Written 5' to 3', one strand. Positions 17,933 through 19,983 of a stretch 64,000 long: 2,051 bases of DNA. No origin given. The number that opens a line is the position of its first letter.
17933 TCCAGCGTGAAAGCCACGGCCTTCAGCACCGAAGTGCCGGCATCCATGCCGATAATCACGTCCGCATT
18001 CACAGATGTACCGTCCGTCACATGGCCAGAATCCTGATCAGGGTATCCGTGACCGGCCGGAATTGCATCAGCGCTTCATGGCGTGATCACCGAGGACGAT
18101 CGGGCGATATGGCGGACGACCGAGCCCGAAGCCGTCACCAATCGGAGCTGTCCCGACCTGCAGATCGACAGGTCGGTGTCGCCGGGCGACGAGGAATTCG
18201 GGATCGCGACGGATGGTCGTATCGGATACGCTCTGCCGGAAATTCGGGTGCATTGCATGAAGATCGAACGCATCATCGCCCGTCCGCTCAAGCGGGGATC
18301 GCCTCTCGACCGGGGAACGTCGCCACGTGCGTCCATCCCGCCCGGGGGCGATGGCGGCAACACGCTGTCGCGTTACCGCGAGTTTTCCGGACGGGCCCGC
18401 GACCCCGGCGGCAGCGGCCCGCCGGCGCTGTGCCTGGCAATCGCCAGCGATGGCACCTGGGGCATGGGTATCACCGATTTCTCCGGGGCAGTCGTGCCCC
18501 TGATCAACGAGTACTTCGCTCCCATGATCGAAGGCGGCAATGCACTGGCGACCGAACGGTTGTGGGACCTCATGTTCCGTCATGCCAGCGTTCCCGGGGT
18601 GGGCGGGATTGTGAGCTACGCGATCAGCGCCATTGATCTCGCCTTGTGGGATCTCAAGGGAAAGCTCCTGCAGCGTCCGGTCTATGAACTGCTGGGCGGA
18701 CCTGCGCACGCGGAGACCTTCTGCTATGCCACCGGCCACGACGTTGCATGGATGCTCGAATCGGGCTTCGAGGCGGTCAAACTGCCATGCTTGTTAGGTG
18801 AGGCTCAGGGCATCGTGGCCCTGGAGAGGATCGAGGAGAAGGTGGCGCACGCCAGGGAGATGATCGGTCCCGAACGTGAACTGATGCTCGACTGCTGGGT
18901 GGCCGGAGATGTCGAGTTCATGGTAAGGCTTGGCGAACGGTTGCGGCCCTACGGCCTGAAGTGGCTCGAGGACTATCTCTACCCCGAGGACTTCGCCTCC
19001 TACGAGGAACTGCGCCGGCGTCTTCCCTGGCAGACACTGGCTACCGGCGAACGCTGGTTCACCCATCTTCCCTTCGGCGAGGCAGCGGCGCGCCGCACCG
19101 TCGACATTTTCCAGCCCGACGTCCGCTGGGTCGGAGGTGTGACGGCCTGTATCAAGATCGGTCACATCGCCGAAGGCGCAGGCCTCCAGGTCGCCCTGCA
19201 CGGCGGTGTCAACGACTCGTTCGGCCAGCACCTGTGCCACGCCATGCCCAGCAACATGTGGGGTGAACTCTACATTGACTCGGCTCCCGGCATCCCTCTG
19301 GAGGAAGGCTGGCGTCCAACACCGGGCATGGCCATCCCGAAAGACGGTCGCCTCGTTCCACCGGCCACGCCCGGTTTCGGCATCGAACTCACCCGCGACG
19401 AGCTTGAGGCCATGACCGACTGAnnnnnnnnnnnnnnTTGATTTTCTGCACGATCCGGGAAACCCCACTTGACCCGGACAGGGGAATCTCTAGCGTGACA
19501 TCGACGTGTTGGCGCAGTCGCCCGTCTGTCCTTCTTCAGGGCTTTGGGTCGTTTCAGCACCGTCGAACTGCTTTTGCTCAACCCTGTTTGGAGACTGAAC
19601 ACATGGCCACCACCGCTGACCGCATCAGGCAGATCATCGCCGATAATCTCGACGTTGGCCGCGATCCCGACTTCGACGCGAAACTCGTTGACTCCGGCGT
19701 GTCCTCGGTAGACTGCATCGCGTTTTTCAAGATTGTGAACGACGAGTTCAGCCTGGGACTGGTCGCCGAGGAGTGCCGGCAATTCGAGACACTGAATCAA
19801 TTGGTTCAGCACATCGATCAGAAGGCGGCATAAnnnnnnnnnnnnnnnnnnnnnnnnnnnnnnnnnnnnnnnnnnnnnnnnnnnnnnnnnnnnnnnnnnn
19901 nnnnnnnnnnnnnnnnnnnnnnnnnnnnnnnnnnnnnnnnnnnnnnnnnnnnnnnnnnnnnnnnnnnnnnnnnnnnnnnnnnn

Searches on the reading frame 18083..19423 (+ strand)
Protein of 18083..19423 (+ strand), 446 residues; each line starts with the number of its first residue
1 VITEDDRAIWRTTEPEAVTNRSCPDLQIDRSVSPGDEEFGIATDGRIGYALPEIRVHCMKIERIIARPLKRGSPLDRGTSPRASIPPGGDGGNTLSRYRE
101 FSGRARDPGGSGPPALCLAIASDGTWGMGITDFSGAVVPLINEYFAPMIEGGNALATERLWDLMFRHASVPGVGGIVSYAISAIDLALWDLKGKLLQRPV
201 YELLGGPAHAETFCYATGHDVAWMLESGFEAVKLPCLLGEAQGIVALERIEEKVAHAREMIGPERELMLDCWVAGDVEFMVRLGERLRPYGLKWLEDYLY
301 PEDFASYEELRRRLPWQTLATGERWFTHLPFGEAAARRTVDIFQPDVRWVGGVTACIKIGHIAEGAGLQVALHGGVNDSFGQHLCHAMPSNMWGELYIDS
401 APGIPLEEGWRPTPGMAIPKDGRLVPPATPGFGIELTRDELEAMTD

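Call 7: search_protein_families(library=pfam, proteins=[window:18083-19423:+], max_evalue=0.001)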
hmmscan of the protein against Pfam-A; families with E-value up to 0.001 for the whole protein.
window:18083-19423:+ (446 aa): 2 families
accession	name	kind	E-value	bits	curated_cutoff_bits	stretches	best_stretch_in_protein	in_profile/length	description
PF13378.12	MR_MLE_C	-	1.5e-38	133.2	29.4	1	224-439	9-218/219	Enolase C-terminal domain-like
PF02746.21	MR_MLE_N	-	1.7e-11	44.8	22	1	118-205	31-117/117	Mandelate racemase / muconate lactonizing enzyme, N-terminal domain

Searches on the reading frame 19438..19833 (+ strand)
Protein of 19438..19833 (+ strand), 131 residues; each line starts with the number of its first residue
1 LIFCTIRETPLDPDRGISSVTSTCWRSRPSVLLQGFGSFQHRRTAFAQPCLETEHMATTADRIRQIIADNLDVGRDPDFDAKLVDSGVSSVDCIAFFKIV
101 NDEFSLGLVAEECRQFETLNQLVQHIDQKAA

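Call 7: search_protein_families(library=pfam, proteins=[window:19438-19833:+], max_evalue=0.001)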
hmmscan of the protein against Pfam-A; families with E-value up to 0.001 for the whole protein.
window:19438-19833:+ (131 aa): 1 family
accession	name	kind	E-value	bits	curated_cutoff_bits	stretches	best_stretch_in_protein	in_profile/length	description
PF00550.31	PP-binding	-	1.1e-05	26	20.8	1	61-126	1-67/67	Phosphopantetheine attachment site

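Call 35: search_protein_families(library=ncbifam, proteins=[window:19438-19833:+], max_evalue=0.001)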
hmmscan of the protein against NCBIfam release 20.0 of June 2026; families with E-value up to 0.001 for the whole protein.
window:19438-19833:+ (131 aa): 5 families
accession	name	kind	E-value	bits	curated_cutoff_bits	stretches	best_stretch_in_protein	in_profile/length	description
NF002150.0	PRK00982.1-4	subfamily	1e-05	25.7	66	1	61-130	8-79/80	acyl carrier protein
NF002151.0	PRK00982.1-5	equivalog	0.00011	22.3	92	1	56-130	1-77/78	acyl carrier protein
NF002148.0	PRK00982.1-2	subfamily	0.00016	21.4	71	1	56-130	2-78/79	acyl carrier protein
NF002149.0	PRK00982.1-3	equivalog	0.00024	21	106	1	56-130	1-77/78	acyl carrier protein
TIGR00517.1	acyl_carrier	equivalog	0.00043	20.1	70.45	1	57-129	2-76/77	acyl carrier protein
